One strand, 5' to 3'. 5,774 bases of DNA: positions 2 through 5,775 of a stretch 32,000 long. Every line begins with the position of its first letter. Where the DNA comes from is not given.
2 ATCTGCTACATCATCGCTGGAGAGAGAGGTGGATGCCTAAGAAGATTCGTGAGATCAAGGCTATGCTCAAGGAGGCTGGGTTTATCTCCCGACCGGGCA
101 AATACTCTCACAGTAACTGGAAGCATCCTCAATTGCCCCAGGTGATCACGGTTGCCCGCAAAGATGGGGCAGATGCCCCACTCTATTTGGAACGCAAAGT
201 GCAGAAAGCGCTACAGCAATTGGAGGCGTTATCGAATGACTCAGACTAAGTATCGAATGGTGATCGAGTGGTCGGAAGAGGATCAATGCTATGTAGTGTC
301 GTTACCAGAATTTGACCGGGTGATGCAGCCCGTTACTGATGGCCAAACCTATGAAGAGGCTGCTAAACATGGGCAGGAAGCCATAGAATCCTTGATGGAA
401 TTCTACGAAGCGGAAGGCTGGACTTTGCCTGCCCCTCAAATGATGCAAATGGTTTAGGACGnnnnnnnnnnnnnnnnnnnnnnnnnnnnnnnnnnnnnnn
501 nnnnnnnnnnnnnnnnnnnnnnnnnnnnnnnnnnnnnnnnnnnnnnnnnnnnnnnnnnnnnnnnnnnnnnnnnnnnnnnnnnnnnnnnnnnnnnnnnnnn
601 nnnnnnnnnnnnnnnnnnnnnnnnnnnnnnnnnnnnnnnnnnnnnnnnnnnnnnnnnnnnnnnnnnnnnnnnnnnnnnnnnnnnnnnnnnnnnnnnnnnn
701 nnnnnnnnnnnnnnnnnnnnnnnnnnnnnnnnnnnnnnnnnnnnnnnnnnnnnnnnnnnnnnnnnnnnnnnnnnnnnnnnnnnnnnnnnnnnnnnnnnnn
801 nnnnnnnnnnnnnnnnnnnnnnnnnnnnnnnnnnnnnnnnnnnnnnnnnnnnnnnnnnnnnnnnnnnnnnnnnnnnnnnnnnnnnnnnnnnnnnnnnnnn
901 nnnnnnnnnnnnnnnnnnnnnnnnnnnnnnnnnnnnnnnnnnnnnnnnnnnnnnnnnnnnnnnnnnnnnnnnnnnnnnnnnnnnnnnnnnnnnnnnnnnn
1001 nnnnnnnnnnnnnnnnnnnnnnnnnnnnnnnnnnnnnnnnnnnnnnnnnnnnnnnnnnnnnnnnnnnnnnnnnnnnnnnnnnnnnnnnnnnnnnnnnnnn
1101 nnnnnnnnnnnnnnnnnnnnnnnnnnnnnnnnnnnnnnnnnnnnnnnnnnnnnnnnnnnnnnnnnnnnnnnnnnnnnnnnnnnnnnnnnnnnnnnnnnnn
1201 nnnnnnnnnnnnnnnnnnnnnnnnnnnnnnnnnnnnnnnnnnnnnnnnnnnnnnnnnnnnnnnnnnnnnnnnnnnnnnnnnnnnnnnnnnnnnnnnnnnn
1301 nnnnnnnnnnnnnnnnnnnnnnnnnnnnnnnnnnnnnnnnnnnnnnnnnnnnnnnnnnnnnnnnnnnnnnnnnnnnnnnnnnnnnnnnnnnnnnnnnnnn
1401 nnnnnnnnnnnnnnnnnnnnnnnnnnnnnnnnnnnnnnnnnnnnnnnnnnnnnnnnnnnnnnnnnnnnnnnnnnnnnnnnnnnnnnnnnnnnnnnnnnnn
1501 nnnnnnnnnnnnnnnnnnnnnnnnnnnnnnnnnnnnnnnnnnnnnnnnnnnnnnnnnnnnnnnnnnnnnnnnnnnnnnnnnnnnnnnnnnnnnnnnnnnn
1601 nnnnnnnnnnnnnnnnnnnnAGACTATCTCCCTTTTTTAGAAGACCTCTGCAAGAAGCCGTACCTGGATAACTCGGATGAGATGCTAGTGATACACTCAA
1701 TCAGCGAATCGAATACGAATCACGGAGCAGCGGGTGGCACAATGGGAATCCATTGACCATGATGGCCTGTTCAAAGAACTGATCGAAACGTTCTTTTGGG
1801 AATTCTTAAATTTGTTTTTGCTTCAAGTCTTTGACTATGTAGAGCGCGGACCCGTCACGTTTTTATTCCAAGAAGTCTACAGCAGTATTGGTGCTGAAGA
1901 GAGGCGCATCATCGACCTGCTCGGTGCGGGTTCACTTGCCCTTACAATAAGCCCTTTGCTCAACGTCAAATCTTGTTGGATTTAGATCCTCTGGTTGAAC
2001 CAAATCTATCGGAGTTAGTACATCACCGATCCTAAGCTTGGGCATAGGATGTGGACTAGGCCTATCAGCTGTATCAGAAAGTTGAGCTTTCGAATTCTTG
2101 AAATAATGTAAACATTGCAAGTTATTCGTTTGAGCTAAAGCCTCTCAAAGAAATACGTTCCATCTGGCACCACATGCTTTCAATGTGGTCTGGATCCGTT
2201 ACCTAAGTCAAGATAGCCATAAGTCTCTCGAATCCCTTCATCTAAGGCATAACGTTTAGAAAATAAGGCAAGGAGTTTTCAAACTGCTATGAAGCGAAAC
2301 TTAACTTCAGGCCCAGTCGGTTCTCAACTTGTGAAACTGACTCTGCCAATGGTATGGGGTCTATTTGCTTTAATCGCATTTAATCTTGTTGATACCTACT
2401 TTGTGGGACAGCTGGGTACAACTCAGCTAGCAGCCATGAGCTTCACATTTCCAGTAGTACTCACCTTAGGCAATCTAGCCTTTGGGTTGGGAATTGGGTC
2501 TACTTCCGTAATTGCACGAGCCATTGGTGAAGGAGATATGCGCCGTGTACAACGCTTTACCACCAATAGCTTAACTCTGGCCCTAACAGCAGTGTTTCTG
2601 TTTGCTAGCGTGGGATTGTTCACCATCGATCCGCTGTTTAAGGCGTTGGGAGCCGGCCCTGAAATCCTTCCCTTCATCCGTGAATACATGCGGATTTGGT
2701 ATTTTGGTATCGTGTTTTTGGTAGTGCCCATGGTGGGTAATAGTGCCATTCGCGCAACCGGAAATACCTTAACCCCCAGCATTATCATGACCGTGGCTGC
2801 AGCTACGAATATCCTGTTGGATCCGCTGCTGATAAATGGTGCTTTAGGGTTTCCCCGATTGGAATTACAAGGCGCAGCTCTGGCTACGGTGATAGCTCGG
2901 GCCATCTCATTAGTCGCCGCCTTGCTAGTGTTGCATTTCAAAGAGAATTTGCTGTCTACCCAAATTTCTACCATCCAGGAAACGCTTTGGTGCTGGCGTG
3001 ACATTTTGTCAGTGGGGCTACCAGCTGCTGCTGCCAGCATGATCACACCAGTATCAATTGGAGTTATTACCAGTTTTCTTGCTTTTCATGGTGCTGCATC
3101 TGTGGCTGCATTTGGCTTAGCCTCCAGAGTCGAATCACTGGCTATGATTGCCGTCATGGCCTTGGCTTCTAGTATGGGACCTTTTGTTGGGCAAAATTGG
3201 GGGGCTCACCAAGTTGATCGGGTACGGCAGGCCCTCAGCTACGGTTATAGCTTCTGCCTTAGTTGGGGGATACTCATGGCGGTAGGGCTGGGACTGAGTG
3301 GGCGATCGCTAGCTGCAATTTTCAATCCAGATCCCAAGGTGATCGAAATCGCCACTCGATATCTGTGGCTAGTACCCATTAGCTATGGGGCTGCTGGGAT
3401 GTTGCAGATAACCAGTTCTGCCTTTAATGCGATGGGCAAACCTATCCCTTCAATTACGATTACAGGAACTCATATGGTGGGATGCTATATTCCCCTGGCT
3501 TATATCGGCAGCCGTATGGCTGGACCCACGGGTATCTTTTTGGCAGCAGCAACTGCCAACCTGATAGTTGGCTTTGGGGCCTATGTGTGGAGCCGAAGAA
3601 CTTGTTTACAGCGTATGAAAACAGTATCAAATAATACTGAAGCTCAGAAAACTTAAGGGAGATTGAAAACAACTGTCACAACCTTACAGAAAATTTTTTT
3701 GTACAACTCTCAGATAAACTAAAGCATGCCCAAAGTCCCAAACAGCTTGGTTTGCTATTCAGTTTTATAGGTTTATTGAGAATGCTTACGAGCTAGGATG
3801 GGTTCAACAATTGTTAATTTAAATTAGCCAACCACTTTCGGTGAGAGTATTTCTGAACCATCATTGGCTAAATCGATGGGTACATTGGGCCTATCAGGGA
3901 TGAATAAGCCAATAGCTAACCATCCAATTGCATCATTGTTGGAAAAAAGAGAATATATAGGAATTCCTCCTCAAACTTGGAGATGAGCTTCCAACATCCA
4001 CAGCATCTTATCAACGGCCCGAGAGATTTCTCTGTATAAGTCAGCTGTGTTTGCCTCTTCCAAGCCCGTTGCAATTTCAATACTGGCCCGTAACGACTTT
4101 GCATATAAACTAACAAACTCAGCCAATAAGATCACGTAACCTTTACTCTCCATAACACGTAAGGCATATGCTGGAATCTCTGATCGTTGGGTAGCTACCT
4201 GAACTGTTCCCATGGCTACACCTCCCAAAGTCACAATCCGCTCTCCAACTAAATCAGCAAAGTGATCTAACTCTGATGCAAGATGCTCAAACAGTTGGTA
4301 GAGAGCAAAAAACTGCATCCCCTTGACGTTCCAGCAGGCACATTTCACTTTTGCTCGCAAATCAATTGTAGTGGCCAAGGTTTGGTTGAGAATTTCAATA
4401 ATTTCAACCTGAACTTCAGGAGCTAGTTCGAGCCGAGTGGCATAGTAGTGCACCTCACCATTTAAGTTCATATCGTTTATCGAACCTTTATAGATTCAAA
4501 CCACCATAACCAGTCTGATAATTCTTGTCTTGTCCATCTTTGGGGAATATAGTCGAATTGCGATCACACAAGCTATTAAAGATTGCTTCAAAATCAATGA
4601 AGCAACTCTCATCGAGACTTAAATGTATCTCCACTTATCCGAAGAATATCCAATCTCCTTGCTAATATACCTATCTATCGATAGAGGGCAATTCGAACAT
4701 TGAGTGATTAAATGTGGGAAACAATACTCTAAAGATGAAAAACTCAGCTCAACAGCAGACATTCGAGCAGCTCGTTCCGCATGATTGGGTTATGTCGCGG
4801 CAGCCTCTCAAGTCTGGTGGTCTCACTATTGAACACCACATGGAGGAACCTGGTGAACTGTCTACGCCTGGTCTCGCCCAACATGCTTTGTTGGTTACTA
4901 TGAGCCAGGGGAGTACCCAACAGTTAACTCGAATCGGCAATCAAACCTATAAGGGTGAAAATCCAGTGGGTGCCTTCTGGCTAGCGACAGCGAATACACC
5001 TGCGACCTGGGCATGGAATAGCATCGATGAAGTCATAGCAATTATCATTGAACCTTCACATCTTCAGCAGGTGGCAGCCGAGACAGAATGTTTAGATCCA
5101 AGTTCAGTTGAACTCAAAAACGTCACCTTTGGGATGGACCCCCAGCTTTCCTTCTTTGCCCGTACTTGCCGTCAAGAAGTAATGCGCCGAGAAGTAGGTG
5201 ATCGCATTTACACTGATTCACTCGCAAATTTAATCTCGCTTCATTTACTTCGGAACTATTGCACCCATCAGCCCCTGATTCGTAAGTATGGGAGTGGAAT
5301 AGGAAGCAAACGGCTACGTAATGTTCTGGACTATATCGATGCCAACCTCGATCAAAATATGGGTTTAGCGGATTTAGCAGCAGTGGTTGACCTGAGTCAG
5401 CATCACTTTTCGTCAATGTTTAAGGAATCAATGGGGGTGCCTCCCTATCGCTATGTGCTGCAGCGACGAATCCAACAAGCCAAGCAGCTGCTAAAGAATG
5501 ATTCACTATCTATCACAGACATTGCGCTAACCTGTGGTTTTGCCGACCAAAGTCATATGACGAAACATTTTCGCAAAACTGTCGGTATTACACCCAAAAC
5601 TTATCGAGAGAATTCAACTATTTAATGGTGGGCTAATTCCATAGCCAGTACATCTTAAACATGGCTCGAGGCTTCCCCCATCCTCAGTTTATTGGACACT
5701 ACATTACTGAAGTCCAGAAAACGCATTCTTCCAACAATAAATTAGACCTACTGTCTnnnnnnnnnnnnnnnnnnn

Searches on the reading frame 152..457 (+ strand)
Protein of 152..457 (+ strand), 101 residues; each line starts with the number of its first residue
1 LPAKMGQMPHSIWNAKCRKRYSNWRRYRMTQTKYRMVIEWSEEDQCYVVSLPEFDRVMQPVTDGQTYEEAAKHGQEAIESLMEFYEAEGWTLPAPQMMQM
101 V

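Call 78: search_protein_families(library=pfam, proteins=[window:152-457:+], max_evalue=0.01)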
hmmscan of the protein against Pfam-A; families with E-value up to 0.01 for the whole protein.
window:152-457:+ (101 aa): 1 family
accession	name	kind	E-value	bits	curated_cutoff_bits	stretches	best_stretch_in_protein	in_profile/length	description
PF15919.11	HicB_lk_antitox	-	0.00026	21.6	27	1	34-99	1-62/123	HicB_like antitoxin of bacterial toxin-antitoxin system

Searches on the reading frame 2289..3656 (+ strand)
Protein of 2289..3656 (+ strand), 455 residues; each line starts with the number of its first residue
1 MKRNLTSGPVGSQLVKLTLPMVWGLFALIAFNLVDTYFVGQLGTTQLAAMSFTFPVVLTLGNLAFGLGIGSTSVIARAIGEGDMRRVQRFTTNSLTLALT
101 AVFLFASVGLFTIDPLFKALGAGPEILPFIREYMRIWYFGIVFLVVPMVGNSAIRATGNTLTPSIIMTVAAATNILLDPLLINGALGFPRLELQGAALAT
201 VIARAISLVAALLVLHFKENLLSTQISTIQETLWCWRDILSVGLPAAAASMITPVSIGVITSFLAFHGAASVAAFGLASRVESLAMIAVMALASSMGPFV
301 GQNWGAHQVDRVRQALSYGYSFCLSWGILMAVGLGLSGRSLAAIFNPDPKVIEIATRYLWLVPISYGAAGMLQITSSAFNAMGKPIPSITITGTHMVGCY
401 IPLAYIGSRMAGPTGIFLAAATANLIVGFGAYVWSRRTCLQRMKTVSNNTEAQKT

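Call 6: search_protein_families(library=pfam, proteins=[window:2289-3656:+], max_evalue=0.001)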
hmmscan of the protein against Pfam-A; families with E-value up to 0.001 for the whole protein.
window:2289-3656:+ (455 aa): 1 family
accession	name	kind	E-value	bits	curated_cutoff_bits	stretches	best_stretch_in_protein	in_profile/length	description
PF01554.23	MatE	-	4.2e-48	163.5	24.9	2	20-180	1-161/161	MatE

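Call 77: search_protein_families(library=ncbifam, proteins=[window:2289-3656:+], max_evalue=0.00001)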
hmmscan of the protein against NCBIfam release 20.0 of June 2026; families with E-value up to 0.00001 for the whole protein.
window:2289-3656:+ (455 aa): 9 families
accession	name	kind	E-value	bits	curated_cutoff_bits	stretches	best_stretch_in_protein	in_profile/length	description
TIGR00797.1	matE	subfamily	2.8e-61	207.6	147.4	1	20-408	1-385/396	MATE family efflux transporter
NF041801.1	MATE_SolL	equivalog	8.1e-42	143.6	780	1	5-442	13-453/458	solanimycin export family MATE transporter SolL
NF007130.1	PRK09575.1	equivalog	3.9e-30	105.5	445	1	12-427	6-419/435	MATE family efflux transporter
NF000131.1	MATE_multi_MepA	equivalog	7e-25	88.1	850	1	8-426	12-425/451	multidrug efflux MATE transporter MepA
NF052396.1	MATE_WgkD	equivalog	8.2e-19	67.9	510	1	15-370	6-357/428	tryglysin-associated MATE efflux transporter WgkD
NF000217.1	MATE_multi_FepA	equivalog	4.5e-18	65.5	900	1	18-428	21-428/443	multidrug efflux MATE transporter FepA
NF007562.1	PRK10189.1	equivalog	4.8e-18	65.2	465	1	15-380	30-400/470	EmmdR/YeeO family multidrug/toxin efflux MATE transporter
NF001214.0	PRK00187.1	equivalog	3.5e-16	59.2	449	1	14-345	12-344/464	NorM family multidrug efflux MATE transporter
NF007690.0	PRK10367.1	equivalog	2.3e-11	43.3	409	1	13-360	10-355/441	MATE family efflux transporter DinF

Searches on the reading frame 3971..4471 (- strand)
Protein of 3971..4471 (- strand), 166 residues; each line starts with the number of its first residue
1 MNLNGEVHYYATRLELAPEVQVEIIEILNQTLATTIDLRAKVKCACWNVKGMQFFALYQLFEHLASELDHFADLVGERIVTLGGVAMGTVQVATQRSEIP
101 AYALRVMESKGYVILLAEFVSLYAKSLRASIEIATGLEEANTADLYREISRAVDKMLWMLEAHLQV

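Call 6: search_protein_families(library=pfam, proteins=[window:3971-4471:-], max_evalue=0.001)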
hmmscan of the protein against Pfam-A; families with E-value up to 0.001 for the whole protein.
window:3971-4471:- (166 aa): 1 family
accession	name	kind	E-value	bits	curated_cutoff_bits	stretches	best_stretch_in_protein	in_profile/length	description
PF00210.30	Ferritin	-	1.3e-16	61.2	24.5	1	25-165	1-137/142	Ferritin-like domain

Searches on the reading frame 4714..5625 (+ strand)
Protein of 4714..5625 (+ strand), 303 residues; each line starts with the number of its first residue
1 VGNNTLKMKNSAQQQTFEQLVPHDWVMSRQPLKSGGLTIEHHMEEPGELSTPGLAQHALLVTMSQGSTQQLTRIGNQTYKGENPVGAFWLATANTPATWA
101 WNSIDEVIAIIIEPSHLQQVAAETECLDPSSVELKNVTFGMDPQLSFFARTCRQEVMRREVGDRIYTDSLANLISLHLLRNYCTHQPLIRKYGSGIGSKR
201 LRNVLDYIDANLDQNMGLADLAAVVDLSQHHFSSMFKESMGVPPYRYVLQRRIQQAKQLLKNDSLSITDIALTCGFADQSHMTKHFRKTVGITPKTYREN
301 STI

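Call 6: search_protein_families(library=pfam, proteins=[window:4714-5625:+], max_evalue=0.001)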
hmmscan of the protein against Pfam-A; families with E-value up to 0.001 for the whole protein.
window:4714-5625:+ (303 aa): 2 families
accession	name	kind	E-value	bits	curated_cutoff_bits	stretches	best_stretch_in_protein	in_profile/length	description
PF12833.13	HTH_18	-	4.9e-25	88.1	33.6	1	221-299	1-79/80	Helix-turn-helix domain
PF00165.29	HTH_AraC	-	4.8e-17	62.1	26.6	1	261-298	2-41/42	Bacterial regulatory helix-turn-helix proteins, AraC family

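Call 77: search_protein_families(library=ncbifam, proteins=[window:4714-5625:+], max_evalue=0.00001)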
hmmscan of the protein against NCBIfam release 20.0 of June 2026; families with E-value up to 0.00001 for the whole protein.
window:4714-5625:+ (303 aa): 28 families (the best 25 are shown)
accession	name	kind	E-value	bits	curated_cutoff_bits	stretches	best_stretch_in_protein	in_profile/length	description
NF006902.0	PRK09393.1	equivalog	5.2e-24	85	425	1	156-301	178-322/327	transcriptional regulator FtrA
NF052371.1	TransRegGbdRPseu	equivalog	5.6e-24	84.8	480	1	168-300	194-326/365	choline metabolism transcriptional regulator GbdR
NF047788.1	TransRegPocR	equivalog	1.7e-23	83.3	500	1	181-301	171-291/296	transcriptional regulator PocR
TIGR04094.1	adjacent_YSIRK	equivalog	7.8e-23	81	200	1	198-298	284-383/383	YSIRK-targeted surface antigen transcriptional regulator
NF007860.0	PRK10572.1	equivalog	6.8e-22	77.6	208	1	154-301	141-285/292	arabinose operon transcriptional regulator AraC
NF047455.1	TF_Staph_AryK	equivalog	1.3e-21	76.6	850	1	191-301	149-259/759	transcriptional regulator AryK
NF007693.0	PRK10371.1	equivalog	3.3e-17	62.7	253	1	201-301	200-300/309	transcriptional regulator MelR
NF010028.0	PRK13503.1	equivalog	5e-16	58.9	288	1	198-301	170-273/278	HTH-type transcriptional activator RhaS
NF012144.2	ramA_TF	equivalog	1.4e-13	51.2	180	1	199-300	5-106/108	RamA family antibiotic efflux transcriptional regulator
NF011701.0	PRK15121.1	equivalog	1.6e-13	50.8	426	1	201-300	7-106/289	MDR efflux pump AcrAB transcriptional activator RobA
TIGR02297.1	HpaA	equivalog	2.1e-13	50.2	274.65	1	126-300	114-287/287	4-hydroxyphenylacetate catabolism regulatory protein HpaA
NF012228.1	RobA_TF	equivalog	2.5e-13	50.2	380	1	201-301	5-105/286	MDR efflux pump AcrAB transcriptional activator RobA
NF007243.0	PRK09685.1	equivalog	5.1e-13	49.1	199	1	197-300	196-301/303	transcriptional regulator FeaR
NF010026.0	PRK13501.1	equivalog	9.9e-13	47.9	363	1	199-299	176-276/290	HTH-type transcriptional activator RhaR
NF041686.2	ant_diox_reg_AndR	equivalog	1.8e-12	47.6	350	1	112-295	130-315/321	anthranilate 1,2-dioxygenase regulatory protein AndR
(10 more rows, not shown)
